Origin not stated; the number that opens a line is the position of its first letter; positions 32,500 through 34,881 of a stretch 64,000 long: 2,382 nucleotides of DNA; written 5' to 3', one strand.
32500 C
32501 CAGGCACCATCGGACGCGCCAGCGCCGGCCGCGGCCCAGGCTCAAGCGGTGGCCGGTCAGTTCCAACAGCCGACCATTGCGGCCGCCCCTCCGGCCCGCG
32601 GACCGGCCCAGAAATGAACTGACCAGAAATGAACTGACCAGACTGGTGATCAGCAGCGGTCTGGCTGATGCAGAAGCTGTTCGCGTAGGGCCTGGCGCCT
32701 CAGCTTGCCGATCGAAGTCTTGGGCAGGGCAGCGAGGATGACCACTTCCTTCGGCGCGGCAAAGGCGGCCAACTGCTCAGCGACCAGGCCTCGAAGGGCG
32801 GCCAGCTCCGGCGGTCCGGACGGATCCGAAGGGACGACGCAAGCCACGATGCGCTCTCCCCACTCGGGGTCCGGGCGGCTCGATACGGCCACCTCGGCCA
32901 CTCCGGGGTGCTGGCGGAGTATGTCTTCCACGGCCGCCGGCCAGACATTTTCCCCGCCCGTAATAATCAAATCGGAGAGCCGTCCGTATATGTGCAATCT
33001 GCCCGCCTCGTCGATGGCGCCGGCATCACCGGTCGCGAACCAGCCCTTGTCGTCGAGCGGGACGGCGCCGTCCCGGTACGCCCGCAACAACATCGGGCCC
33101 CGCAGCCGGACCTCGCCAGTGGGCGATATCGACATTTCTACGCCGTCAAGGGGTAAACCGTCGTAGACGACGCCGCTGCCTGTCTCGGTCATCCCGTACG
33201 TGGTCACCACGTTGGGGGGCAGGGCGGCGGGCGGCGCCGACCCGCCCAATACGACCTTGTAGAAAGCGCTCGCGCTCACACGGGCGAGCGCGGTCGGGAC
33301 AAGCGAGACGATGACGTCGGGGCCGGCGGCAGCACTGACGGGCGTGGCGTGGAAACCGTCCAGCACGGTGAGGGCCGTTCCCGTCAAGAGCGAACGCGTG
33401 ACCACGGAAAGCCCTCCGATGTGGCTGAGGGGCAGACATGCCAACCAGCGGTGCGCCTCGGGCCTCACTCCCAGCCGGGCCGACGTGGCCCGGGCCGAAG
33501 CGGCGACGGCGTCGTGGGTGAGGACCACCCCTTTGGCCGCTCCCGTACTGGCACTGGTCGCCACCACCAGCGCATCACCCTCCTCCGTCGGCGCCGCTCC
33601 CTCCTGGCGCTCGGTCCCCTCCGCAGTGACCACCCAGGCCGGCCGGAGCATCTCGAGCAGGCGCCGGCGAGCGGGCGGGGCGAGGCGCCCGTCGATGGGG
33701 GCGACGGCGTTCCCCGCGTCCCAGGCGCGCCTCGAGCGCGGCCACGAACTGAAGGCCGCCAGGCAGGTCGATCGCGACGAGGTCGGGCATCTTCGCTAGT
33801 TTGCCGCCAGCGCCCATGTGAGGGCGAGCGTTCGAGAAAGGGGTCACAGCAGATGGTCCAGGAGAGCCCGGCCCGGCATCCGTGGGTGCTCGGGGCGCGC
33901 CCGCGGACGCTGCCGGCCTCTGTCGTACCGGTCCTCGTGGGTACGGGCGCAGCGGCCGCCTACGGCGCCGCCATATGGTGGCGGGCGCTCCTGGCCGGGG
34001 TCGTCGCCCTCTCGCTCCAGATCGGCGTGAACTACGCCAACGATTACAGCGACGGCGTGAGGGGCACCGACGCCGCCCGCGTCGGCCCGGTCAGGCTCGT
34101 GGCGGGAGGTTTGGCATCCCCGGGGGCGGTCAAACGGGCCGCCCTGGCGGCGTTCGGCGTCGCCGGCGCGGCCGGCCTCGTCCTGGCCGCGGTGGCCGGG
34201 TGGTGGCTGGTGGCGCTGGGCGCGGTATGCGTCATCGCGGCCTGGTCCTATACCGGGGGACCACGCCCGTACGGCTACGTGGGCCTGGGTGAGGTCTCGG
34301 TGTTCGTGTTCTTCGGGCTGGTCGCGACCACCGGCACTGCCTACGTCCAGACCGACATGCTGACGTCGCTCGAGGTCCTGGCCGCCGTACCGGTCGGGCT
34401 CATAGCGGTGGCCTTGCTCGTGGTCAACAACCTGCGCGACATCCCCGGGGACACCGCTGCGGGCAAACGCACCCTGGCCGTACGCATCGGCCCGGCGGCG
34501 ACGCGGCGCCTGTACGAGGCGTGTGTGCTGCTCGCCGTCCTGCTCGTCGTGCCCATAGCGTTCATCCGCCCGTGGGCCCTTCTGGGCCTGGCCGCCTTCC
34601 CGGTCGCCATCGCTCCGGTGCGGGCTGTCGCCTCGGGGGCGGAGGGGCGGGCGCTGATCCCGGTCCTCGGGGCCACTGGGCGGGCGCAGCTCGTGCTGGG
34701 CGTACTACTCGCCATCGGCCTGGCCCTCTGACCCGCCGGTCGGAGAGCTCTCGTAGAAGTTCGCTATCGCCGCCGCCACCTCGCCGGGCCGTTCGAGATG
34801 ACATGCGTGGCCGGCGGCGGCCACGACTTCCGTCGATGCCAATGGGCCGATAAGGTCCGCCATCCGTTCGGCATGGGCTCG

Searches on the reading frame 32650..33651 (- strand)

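Call 7: search_protein_families(library=ncbifam, proteins=[window:32650-33651:-])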
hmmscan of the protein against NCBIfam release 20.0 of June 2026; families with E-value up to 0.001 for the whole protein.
window:32650-33651:- (333 aa): 100 families (the best 25 are shown)
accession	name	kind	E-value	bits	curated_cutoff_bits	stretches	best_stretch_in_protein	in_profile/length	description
NF005877.1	PRK07824.1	equivalog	4.6e-65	220.1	345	1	19-325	37-361/362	o-succinylbenzoate--CoA ligase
TIGR01923.1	menE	equivalog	1.2e-59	202.3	330.15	1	23-322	112-442/442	o-succinylbenzoate--CoA ligase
NF002966.0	PRK03640.1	equivalog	1.6e-53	182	556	2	169-325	323-479/483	o-succinylbenzoate--CoA ligase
NF004837.0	PRK06187.1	subfamily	5.3e-53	180.1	476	2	176-328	370-524/531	long-chain-fatty-acid--CoA ligase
NF005702.0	PRK07514.1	subfamily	5.3e-43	147.1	558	2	169-326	340-500/506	malonyl-CoA synthase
NF006539.0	PRK09029.1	equivalog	6.2e-43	147.3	494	1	22-329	133-454/458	o-succinylbenzoate--CoA ligase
NF005660.0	PRK07445.1-2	equivalog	4.2e-42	144.4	525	1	26-328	72-392/397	O-succinylbenzoic acid--CoA ligase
NF004114.0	PRK05605.1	equivalog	1.2e-41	142.7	766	2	173-329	414-572/575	long-chain-fatty-acid--CoA ligase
NF004511.1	PRK05852.1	equivalog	1.7e-41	142.4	650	2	168-325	344-503/505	FadD7 family fatty acid--CoA ligase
NF005801.1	PRK07656.1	equivalog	3.2e-39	134.9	657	2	164-323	337-500/500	FadD3 family acyl-CoA ligase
NF006572.0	PRK09088.1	equivalog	5.6e-39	134.1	696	2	177-328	336-489/491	acyl-CoA synthetase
NF005858.0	PRK07787.1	subfamily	1.5e-38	132.5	575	1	10-324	115-470/471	acyl-CoA synthetase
NF004758.0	PRK06087.1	equivalog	3.7e-38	131.3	736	2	177-328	381-537/548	medium-chain fatty-acid--CoA ligase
NF005676.0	PRK07470.1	equivalog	4.3e-37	127.9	774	1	149-329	352-532/544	acyl-CoA synthetase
NF005662.0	PRK07445.1-4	equivalog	1.3e-36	126.1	640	2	199-326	336-461/467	O-succinylbenzoic acid--CoA ligase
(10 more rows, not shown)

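Call 8: search_protein_families(library=pfam, proteins=[window:32650-33651:-])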
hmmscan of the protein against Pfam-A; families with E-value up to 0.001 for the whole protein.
window:32650-33651:- (333 aa): 2 families
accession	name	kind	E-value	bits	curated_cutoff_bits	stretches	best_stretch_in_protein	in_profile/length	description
PF13193.12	AMP-binding_C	-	1.1e-19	71.6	24.5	1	241-316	2-76/76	AMP-binding enzyme C-terminal domain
PF00501.34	AMP-binding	-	2.4e-16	59.9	29.9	1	20-169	158-335/384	AMP-binding enzyme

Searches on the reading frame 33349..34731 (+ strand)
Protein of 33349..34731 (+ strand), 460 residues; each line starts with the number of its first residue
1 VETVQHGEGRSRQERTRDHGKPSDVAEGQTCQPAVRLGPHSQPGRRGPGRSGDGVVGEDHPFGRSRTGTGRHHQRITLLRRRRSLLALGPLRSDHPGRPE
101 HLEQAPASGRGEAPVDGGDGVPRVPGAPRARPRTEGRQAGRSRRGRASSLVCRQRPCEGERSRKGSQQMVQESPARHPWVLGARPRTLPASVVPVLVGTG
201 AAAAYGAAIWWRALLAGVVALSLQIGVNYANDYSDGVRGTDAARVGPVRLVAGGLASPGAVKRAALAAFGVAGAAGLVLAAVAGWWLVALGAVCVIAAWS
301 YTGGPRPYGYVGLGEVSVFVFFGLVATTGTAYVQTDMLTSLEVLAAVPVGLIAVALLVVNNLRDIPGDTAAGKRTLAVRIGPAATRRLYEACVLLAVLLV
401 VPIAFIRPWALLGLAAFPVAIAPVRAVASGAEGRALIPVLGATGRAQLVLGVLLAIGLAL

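Call 7: search_protein_families(library=ncbifam, proteins=[window:33349-34731:+])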
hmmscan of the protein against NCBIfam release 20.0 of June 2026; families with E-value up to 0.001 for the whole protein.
window:33349-34731:+ (460 aa): 16 families
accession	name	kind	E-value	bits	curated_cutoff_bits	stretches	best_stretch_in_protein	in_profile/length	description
NF004751.0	PRK06080.1-3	equivalog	2.1e-114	382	264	1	173-460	7-295/296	1,4-dihydroxy-2-naphthoate polyprenyltransferase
TIGR00751.1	menA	equivalog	1.2e-79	267.7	102.15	1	184-456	1-283/284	1,4-dihydroxy-2-naphthoate octaprenyltransferase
NF004750.0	PRK06080.1-2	equivalog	2.2e-59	201.2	346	1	177-459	7-299/301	1,4-dihydroxy-2-naphthoate polyprenyltransferase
NF004749.0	PRK06080.1-1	equivalog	2.7e-52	177.9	277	1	166-459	10-306/311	1,4-dihydroxy-2-naphthoate polyprenyltransferase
NF004754.0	PRK06080.1-6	equivalog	2e-49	168.6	522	1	177-459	10-302/308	1,4-dihydroxy-2-naphthoate polyprenyltransferase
NF004753.0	PRK06080.1-5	equivalog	1.2e-37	129.8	555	1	166-458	2-303/312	1,4-dihydroxy-2-naphthoate polyprenyltransferase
NF009926.0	PRK13387.1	equivalog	4.6e-27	95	316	1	184-431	11-283/317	1,4-dihydroxy-2-naphthoate polyprenyltransferase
TIGR02235.1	menA_cyano-plnt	equivalog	4.2e-24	85.3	225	1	179-459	2-284/285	2-carboxy-1,4-naphthoquinone phytyltransferase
NF004617.0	PRK05951.1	equivalog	1.4e-22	80.3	239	1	197-418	31-261/306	prenyltransferase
NF004752.0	PRK06080.1-4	subfamily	9.9e-16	58.2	289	1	189-407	16-243/300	1,4-dihydroxy-2-naphthoate polyprenyltransferase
TIGR01476.1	chlor_syn_BchG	subfamily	3.1e-09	36.7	212.3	1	187-406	11-225/283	(bacterio)chlorophyll synthase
NF009513.0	PRK12872.1-3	equivalog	6.6e-08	32.4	288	1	261-407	96-242/293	prenyltransferase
NF009523.0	PRK12884.1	equivalog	1.3e-07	31.1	269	1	193-409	21-223/279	prenyltransferase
NF009521.0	PRK12882.1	equivalog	3.5e-06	26.4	296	1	199-414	26-232/280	geranylgeranylglycerol-phosphate geranylgeranyltransferase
NF005742.0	PRK07566.1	equivalog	5.3e-06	25.8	313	1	210-406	59-254/315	chlorophyll synthase ChlG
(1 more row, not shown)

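Call 8: search_protein_families(library=pfam, proteins=[window:33349-34731:+])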
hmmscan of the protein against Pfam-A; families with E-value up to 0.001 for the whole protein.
window:33349-34731:+ (460 aa): 1 family
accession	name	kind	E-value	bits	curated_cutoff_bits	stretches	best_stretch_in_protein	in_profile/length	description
PF01040.23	UbiA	-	2.7e-29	102.7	34.2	1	192-423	2-227/250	UbiA prenyltransferase family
